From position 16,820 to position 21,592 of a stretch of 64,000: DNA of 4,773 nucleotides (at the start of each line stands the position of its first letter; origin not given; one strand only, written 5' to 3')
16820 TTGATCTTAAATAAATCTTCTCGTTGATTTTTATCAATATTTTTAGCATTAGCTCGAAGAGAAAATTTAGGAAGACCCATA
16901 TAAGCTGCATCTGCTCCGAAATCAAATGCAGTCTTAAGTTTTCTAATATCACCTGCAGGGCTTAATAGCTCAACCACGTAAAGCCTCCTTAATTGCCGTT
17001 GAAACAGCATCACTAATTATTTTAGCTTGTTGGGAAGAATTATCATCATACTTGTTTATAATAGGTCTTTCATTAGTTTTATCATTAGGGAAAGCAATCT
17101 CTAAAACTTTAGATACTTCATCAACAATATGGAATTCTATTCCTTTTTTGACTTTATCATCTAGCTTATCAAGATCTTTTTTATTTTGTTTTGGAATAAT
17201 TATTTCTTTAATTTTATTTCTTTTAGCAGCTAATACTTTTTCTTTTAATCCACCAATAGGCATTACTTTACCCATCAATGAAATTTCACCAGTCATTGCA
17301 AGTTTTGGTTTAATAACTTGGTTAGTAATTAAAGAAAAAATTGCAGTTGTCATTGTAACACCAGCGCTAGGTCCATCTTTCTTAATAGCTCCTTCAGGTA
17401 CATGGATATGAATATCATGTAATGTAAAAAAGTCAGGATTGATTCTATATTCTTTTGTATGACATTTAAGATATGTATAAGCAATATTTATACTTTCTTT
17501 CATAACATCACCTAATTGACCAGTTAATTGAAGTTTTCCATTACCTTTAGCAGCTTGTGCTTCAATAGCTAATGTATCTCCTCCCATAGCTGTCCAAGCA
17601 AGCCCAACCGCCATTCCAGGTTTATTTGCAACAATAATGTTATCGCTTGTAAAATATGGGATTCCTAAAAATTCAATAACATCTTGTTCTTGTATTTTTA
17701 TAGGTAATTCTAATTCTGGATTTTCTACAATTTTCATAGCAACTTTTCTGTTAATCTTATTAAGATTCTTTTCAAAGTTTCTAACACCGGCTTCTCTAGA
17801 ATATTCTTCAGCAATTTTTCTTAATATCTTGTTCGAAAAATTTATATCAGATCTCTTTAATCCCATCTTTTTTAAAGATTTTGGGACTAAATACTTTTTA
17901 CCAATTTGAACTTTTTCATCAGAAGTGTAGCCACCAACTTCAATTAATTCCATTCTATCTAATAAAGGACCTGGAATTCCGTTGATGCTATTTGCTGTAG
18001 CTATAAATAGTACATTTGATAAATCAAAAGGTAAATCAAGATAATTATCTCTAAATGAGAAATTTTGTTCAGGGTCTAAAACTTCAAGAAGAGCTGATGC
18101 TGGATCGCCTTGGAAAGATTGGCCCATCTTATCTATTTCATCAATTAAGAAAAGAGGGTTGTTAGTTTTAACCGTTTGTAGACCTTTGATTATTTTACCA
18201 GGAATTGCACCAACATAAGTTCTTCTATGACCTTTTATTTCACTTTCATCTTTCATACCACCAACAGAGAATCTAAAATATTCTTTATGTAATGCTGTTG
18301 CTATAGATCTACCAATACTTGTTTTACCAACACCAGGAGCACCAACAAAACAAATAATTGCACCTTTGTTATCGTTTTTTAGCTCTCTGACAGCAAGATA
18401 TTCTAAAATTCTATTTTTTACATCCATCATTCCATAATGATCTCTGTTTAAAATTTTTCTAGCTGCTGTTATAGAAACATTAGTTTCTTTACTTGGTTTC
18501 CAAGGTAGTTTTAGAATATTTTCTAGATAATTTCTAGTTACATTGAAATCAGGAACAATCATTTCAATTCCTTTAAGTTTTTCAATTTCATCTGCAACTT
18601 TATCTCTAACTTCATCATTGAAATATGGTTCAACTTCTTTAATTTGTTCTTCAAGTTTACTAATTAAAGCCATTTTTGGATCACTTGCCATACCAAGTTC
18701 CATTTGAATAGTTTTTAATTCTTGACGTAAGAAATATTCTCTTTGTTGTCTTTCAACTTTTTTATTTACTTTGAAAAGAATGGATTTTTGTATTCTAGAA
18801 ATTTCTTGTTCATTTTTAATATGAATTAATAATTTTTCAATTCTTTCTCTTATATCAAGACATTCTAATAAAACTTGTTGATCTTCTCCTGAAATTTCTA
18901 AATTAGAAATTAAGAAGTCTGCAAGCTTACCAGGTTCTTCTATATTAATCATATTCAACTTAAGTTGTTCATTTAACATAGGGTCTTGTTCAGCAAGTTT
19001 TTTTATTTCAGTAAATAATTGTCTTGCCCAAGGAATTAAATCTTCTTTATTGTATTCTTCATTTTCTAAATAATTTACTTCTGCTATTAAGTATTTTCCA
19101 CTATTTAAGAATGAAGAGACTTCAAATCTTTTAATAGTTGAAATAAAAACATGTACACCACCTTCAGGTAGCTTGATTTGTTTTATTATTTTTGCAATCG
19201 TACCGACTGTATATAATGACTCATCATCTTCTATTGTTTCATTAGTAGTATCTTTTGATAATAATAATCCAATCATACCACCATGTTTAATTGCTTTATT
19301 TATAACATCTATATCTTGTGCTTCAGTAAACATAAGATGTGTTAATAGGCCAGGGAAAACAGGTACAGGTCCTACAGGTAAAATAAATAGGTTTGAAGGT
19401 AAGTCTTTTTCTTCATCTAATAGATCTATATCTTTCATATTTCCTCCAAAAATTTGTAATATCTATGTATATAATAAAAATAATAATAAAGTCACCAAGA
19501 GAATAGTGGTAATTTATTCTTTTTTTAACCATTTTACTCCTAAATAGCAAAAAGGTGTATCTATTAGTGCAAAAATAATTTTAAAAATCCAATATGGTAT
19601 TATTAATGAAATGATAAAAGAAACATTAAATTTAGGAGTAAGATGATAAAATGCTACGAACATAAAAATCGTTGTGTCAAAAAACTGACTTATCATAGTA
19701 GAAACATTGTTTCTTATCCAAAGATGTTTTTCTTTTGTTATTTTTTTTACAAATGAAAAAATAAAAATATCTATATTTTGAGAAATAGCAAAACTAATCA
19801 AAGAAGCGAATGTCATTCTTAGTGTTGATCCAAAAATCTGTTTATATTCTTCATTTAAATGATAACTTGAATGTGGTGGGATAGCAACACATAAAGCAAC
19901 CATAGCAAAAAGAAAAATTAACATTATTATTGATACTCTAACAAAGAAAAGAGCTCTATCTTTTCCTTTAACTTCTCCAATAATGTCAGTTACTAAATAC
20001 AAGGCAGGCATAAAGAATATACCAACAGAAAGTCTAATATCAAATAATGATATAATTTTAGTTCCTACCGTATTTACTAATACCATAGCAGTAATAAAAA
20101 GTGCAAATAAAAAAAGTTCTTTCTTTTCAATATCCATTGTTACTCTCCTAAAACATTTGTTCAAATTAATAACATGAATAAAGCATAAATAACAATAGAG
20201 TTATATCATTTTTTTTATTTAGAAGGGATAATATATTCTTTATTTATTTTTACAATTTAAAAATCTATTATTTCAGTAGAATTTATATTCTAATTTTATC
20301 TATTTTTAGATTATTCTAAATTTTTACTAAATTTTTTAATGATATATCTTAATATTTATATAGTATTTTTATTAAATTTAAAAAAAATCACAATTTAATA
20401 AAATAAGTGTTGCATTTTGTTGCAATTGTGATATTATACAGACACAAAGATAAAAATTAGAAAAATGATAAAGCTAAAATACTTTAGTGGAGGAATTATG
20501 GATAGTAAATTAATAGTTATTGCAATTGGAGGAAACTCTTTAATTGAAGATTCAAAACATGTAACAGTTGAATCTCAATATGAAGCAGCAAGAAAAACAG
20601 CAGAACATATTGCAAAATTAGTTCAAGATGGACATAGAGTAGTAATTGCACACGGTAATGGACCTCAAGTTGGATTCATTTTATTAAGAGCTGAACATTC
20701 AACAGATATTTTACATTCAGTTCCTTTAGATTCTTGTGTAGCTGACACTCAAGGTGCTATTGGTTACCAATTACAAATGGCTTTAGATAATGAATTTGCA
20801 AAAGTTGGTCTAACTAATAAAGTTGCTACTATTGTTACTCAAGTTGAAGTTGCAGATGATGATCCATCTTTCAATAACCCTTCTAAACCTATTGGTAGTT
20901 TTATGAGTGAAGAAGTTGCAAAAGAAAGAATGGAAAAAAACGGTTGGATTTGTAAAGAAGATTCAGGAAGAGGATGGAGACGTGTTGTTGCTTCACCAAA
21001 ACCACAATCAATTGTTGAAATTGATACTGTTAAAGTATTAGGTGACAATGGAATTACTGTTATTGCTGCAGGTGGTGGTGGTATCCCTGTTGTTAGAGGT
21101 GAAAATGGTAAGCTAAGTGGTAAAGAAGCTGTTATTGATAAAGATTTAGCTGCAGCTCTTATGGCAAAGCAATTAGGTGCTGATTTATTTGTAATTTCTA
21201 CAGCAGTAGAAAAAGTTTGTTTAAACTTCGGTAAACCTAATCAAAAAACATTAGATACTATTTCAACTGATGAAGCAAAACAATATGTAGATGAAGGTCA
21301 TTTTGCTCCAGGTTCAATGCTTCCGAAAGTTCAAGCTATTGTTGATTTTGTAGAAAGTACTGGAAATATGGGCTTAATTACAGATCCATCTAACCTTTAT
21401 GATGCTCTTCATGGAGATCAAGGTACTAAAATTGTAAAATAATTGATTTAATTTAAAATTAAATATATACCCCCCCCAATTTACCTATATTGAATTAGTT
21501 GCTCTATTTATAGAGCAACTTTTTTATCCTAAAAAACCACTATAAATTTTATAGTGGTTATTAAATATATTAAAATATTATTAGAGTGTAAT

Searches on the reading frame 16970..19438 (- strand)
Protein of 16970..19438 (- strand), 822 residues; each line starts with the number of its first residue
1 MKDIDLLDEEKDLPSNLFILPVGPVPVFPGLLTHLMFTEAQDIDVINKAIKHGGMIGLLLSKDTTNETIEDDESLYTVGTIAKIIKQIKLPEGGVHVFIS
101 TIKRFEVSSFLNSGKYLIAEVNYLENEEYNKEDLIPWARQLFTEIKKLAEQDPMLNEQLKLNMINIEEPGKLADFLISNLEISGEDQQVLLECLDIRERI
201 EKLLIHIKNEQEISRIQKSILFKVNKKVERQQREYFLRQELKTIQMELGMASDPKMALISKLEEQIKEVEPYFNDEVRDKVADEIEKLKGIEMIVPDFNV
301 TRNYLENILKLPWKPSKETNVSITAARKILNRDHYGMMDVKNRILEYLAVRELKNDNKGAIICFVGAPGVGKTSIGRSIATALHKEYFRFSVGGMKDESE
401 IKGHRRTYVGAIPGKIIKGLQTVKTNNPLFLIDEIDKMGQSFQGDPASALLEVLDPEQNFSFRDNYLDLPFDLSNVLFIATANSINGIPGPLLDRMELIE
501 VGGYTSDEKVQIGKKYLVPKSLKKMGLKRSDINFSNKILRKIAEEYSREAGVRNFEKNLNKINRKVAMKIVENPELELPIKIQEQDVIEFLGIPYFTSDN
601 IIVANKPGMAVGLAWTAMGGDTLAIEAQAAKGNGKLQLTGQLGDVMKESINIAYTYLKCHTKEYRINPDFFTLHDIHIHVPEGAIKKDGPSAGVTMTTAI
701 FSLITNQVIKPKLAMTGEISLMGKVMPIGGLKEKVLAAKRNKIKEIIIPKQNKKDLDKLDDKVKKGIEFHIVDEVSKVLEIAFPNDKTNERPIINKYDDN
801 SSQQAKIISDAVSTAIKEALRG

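Call 52: search_protein_families(library=ncbifam, proteins=[window:16970-19438:-], max_evalue=1e-10)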
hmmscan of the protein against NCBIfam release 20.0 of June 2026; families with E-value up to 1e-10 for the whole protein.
window:16970-19438:- (822 aa): 6 families
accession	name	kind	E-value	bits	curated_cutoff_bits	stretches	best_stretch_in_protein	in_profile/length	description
TIGR00763.1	lon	equivalog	7.7e-282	937.4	608.05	1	19-783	2-795/795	endopeptidase La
NF008053.0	PRK10787.1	equivalog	2.7e-205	683.9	891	1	17-789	11-777/784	endopeptidase La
TIGR00764.1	lon_rel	equivalog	2.2e-27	95.9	516.6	1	622-791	435-601/608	ATP-dependent protease LonB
TIGR02903.1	spore_lon_C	equivalog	6.2e-27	94.4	678.8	1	578-783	414-615/615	Lon family ATP-dependent protease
TIGR02902.1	spore_lonB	equivalog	3.5e-23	82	723.3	1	673-781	426-529/531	ATP-dependent protease LonB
TIGR02653.1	Lon_rel_chp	hypoth_equivalog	9.2e-16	57.3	628.25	1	590-764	476-653/675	protease Lon-related BREX system protein BrxL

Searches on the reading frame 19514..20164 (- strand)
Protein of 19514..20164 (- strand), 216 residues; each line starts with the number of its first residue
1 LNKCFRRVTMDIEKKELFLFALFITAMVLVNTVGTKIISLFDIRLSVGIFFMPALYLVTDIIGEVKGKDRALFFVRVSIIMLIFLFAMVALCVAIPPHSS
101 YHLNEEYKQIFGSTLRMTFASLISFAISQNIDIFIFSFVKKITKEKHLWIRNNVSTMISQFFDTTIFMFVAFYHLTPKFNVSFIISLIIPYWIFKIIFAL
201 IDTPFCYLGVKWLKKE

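Call 68: search_protein_families(library=pfam, proteins=[window:19514-20164:-], max_evalue=0.0001)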
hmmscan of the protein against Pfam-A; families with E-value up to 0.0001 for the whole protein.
window:19514-20164:- (216 aa): 1 family
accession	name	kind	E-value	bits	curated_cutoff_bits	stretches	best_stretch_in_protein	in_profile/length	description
PF02592.20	Vut_1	-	8.5e-46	156.5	27.2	1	47-208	2-151/152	Putative vitamin uptake transporter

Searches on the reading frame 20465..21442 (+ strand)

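Call 7: search_protein_families(library=ncbifam, proteins=[window:20465-21442:+], max_evalue=0.00001)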
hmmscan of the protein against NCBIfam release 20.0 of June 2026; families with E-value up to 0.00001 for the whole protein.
window:20465-21442:+ (325 aa): 7 families
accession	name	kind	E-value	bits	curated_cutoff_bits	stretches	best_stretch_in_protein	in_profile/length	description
NF009007.0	PRK12352.1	subfamily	1.5e-120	401.9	266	1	14-325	2-315/316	carbamate kinase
TIGR00746.1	arcC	equivalog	3e-116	387.8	358.25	1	16-325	2-309/309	carbamate kinase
NF009008.0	PRK12354.1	subfamily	4.4e-96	321.7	361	1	16-324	2-299/308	carbamate kinase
NF006926.0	PRK09411.1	equivalog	2.6e-73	246.8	416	1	15-324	2-296/297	carbamate kinase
TIGR00761.1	argB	equivalog_domain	6.2e-10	39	151.3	1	206-299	136-225/231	acetylglutamate kinase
TIGR01027.1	proB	equivalog_domain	2.9e-06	26.7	186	0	17-105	3-87/363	glutamate 5-kinase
NF010661.0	PRK14058.1-3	equivalog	5e-06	25.8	251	0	187-316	142-264/283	acetylglutamate/acetylaminoadipate kinase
